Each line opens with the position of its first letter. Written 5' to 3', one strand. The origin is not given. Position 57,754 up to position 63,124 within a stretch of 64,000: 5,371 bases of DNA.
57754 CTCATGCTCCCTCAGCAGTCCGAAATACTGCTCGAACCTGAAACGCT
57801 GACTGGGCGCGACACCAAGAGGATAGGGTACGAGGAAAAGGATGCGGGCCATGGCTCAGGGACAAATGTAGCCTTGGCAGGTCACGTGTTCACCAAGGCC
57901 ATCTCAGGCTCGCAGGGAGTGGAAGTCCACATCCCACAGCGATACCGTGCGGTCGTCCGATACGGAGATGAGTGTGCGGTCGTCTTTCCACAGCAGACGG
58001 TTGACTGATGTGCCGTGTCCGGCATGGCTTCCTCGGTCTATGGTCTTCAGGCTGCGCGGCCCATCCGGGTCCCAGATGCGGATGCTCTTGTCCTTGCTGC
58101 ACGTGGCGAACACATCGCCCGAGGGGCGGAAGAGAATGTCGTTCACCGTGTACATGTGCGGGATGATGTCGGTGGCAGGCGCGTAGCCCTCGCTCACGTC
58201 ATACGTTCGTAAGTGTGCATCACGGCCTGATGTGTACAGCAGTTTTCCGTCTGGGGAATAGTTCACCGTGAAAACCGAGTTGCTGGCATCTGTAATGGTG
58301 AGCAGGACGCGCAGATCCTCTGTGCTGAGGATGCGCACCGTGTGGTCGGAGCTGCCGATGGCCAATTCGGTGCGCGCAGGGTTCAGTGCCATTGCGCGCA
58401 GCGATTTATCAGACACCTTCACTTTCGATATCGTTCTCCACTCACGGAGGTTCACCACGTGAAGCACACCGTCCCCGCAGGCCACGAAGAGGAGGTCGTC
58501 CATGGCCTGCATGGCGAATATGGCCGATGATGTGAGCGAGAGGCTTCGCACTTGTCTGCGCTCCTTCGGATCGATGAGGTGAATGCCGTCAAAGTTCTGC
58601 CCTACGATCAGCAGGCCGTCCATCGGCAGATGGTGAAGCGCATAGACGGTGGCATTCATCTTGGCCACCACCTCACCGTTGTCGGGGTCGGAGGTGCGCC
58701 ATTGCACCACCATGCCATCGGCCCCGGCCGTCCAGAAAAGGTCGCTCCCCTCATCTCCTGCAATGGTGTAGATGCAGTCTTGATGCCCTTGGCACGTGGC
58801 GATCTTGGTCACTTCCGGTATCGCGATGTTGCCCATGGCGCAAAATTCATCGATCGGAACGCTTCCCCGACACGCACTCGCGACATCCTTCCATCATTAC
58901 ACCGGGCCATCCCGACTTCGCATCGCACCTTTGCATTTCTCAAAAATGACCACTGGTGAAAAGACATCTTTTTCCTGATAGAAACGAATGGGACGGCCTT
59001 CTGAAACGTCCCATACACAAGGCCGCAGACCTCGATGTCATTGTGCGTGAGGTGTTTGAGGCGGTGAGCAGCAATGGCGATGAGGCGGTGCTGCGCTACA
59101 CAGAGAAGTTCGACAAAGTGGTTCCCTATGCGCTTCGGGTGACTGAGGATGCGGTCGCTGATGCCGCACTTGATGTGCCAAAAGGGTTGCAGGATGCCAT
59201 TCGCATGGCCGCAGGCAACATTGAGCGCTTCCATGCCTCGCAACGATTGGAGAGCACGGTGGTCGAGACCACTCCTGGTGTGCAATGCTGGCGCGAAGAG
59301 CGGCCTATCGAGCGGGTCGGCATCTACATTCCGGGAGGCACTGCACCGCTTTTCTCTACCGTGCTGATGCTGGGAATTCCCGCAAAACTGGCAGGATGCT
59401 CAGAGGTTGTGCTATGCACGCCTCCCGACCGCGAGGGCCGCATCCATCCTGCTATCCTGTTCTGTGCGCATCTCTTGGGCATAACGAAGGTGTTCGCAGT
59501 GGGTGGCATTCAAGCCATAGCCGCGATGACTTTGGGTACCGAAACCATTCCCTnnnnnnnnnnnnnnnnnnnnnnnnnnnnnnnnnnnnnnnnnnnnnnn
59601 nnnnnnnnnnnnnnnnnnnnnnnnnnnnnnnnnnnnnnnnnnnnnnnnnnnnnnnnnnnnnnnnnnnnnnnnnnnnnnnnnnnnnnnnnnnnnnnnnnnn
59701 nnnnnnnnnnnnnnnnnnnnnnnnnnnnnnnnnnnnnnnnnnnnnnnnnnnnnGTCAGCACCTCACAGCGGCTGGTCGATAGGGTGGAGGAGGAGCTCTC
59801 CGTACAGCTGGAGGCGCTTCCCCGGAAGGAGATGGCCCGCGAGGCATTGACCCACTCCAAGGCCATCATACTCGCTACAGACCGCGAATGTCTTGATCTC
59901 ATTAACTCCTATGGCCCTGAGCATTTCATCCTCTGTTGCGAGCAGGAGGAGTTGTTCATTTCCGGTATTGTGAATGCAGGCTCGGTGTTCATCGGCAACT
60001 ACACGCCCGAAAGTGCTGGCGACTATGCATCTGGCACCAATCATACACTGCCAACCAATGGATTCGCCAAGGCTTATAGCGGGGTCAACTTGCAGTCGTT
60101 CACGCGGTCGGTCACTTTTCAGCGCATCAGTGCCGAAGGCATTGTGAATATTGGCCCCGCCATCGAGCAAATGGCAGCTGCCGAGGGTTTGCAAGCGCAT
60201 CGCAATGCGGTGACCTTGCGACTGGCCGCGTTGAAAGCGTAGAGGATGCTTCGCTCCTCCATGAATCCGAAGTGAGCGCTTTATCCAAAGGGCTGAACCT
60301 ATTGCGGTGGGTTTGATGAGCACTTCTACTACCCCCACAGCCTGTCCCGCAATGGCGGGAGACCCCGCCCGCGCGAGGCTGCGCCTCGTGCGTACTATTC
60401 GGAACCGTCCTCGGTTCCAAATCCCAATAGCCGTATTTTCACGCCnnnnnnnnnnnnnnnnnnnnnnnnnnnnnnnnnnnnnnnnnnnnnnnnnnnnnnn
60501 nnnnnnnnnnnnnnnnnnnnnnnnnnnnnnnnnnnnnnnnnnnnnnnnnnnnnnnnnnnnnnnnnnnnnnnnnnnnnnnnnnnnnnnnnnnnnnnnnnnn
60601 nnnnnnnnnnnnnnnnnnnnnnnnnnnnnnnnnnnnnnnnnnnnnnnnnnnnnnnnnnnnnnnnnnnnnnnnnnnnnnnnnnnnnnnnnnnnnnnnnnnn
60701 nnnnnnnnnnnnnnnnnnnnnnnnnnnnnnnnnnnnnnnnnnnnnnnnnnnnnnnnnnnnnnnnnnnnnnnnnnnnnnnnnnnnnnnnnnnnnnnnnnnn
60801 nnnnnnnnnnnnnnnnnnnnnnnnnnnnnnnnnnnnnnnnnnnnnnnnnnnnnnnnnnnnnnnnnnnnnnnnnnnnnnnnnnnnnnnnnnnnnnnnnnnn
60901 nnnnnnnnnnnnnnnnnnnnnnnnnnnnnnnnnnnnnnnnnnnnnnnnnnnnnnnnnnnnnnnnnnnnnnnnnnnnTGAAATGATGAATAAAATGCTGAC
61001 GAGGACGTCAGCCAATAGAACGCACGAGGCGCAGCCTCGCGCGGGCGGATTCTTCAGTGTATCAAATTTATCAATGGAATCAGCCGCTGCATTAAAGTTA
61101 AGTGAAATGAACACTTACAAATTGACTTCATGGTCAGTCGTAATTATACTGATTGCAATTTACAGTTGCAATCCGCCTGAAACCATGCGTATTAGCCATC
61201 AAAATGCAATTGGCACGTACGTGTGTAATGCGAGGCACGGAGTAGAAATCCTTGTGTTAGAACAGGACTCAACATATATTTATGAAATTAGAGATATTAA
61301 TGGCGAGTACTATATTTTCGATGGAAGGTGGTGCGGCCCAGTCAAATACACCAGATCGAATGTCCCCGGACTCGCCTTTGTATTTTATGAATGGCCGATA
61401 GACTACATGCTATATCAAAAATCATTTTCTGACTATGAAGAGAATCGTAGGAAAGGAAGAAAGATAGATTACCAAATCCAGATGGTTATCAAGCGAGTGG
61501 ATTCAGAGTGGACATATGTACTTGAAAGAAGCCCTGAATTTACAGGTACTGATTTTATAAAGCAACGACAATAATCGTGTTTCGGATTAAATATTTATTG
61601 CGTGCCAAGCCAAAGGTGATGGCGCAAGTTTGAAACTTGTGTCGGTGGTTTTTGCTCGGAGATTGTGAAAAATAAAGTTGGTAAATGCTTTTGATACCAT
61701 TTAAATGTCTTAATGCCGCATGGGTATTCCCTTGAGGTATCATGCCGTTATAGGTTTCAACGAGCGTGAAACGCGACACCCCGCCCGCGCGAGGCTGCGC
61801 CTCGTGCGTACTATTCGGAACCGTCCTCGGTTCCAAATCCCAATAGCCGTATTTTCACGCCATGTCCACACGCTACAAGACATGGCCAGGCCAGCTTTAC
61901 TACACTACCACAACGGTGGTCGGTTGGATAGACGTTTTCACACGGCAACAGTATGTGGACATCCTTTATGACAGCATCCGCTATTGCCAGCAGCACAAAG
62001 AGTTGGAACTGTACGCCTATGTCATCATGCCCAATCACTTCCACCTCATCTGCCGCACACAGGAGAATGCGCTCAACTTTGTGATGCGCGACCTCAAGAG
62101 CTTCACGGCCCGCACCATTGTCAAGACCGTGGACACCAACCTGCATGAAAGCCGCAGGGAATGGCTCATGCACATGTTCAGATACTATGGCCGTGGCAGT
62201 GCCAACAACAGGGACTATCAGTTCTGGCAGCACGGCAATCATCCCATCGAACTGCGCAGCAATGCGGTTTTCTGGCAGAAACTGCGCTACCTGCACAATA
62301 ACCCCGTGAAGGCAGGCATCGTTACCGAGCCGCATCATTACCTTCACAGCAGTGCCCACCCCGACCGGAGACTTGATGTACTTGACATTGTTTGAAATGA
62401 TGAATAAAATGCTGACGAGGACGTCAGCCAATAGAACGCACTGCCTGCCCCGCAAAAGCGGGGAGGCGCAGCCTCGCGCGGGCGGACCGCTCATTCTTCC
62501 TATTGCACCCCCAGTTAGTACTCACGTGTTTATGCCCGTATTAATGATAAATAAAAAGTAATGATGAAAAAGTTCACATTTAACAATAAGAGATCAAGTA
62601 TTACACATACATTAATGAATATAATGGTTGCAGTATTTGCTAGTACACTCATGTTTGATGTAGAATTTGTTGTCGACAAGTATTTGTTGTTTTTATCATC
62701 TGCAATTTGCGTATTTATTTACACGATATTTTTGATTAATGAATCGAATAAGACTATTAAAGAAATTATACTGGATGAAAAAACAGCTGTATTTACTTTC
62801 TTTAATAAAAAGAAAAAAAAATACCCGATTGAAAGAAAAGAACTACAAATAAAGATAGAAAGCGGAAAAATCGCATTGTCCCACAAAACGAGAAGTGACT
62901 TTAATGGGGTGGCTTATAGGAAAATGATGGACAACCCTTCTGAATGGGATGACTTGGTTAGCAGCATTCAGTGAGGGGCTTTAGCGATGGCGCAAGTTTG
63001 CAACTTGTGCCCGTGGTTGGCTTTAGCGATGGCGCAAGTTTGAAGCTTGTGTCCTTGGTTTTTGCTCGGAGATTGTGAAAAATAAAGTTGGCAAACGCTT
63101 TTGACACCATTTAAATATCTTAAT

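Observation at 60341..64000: Three identical REP-flanked Y1/HUH (RAYT-like) transposase units within 3.7 kb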

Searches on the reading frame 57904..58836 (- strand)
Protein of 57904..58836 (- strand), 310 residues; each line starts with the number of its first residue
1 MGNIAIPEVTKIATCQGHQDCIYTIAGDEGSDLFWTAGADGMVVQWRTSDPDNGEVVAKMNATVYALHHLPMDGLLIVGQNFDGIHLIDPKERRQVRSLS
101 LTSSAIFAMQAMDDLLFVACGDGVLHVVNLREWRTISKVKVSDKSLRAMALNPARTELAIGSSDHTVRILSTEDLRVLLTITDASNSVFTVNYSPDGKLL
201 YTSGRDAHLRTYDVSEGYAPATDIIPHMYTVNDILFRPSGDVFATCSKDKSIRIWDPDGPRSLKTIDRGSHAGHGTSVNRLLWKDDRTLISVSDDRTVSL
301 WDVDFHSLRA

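Call 24: find_encoding_contigs(protein=window:57904-58836:-, flank=10000, max_places=6)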
Protein window:57904-58836:- (310 aa): 4 contigs read that carry it; 3 places shown.
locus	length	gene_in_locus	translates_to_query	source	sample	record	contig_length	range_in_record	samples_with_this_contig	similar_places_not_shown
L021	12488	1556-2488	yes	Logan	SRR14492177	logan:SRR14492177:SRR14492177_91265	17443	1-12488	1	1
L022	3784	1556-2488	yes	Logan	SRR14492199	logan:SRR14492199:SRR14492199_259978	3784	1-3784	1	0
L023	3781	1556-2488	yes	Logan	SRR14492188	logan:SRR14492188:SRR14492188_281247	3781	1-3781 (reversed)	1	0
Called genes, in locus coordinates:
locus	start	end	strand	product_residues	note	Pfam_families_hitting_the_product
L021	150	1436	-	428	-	PF00815:Histidinol_dh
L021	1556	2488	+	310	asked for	PF23381:Beta-prop_IFT122_1st, PF25171:Beta-prop_WDR36-Utp21_1st, PF25174:Beta-prop_THOC3, PF24807:WD40_CDC20-Fz, PF25391:WD40_Gbeta, PF24817:WD40_WDHD1_1st, PF24814:WD40_Prp19, PF25168:Beta-prop_WDR36-Utp21_2nd, +28 more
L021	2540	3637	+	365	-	PF00534:Glycos_transf_1, PF13692:Glyco_trans_1_4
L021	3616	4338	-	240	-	PF00005:ABC_tran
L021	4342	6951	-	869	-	PF13620:CarboxypepD_reg, PF13715:CarbopepD_reg_2, PF18939:DUF5686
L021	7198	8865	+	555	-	PF02776:TPP_enzyme_N, PF02775:TPP_enzyme_C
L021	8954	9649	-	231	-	PF00902:TatC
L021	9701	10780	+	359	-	-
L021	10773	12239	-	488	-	PF04932:Wzy_C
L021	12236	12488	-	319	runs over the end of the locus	-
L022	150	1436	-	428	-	PF00815:Histidinol_dh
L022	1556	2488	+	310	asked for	PF23381:Beta-prop_IFT122_1st, PF25171:Beta-prop_WDR36-Utp21_1st, PF25174:Beta-prop_THOC3, PF24807:WD40_CDC20-Fz, PF25391:WD40_Gbeta, PF24817:WD40_WDHD1_1st, PF24814:WD40_Prp19, PF25168:Beta-prop_WDR36-Utp21_2nd, +28 more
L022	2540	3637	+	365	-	PF00534:Glycos_transf_1, PF13692:Glyco_trans_1_4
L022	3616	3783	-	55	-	?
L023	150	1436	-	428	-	PF00815:Histidinol_dh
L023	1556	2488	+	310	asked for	PF23381:Beta-prop_IFT122_1st, PF25171:Beta-prop_WDR36-Utp21_1st, PF25174:Beta-prop_THOC3, PF24807:WD40_CDC20-Fz, PF25391:WD40_Gbeta, PF24817:WD40_WDHD1_1st, PF24814:WD40_Prp19, PF25168:Beta-prop_WDR36-Utp21_2nd, +28 more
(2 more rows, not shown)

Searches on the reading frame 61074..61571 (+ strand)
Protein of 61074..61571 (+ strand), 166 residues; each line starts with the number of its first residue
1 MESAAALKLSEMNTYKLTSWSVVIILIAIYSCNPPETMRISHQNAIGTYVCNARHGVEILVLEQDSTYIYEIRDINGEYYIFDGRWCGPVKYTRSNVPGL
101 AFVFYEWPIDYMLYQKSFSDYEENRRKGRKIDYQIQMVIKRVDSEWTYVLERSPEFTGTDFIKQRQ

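Call 5: search_protein_families(library=pfam, proteins=[window:61074-61571:+], max_evalue=0.01)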
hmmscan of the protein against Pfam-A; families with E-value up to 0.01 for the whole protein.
seq(166 aa): 0 families

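Call 59: find_encoding_contigs(protein=window:61074-61571:+, flank=5000, max_places=6)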
Protein seq(166 aa) (166 aa): no gene with exactly this product is on record in the collection.

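Call 60: find_homologous_proteins(query=window:61074-61571:+, max_evalue=0.001)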
Query seq(166 aa) (166 aa): 1 proteins with E <= 0.001 among 5 candidates.
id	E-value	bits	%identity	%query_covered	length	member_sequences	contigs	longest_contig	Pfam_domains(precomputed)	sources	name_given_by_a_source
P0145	5.4e-109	379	100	100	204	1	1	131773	-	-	-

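Call 61: find_encoding_contigs(protein=P0145, flank=10000, max_places=6)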
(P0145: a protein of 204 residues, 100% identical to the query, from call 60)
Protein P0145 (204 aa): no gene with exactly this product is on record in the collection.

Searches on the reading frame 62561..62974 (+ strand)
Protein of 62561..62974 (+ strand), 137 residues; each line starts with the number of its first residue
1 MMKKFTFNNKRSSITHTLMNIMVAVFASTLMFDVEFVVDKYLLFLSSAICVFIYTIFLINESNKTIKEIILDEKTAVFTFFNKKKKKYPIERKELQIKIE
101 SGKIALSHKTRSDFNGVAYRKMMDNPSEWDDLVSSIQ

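Call 5: search_protein_families(library=pfam, proteins=[window:62561-62971:+], max_evalue=0.01)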
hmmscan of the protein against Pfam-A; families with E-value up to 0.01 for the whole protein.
seq(137 aa): 0 families

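Call 25: find_encoding_contigs(protein=window:62561-62974:+, flank=10000, max_places=6)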
Protein window:62561-62974:+ (137 aa): no gene with exactly this product is on record in the collection.

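Call 58: find_encoding_contigs(protein=window:62564-62971:+, flank=5000, max_places=6)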
Protein seq(136 aa) (136 aa): no gene with exactly this product is on record in the collection.
